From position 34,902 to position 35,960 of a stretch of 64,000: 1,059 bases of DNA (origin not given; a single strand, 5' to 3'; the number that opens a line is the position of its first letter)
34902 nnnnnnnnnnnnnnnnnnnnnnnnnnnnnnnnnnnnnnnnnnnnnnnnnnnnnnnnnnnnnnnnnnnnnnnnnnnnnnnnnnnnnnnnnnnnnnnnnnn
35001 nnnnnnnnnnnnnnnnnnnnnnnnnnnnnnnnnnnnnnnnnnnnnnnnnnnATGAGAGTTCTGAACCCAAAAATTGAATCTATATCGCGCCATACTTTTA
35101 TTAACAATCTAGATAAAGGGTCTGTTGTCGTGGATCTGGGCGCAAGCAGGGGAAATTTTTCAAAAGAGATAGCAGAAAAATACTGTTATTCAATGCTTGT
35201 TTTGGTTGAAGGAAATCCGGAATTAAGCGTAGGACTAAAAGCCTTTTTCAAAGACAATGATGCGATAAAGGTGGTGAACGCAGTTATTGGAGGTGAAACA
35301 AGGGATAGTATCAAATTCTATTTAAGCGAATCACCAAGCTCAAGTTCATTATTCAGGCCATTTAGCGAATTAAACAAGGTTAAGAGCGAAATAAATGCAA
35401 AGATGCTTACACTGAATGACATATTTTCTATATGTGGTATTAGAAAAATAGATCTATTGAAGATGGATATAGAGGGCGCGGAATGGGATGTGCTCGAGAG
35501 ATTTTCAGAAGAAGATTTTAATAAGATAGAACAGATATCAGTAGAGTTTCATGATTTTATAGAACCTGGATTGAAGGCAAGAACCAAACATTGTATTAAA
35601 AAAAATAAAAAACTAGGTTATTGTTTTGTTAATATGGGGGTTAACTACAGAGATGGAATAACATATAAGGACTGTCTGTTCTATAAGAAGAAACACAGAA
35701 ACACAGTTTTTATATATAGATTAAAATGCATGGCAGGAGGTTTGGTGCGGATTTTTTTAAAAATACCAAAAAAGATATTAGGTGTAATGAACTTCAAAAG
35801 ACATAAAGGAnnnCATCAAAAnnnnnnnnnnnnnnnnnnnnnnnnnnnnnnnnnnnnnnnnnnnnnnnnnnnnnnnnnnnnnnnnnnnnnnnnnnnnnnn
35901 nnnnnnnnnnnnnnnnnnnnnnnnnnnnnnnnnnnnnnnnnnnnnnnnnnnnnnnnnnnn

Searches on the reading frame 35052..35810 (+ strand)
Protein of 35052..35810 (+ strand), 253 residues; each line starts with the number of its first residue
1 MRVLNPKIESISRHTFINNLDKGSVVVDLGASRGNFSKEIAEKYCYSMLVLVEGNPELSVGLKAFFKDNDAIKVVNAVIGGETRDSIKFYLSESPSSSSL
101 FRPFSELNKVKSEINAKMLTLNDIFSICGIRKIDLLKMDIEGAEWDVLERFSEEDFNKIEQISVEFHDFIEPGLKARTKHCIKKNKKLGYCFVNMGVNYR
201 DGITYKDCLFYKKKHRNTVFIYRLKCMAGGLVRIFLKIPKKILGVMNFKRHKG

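Call 15: search_protein_families(library=ncbifam, proteins=[window:35052-35810:+], max_evalue=0.00001)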
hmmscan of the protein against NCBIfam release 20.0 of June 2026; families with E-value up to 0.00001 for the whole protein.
window:35052-35810:+ (253 aa): 1 family
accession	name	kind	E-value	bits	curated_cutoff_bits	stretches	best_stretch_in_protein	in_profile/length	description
TIGR01444.1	fkbM_fam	subfamily_domain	4e-19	69.5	37.7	1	25-167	1-143/143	FkbM family methyltransferase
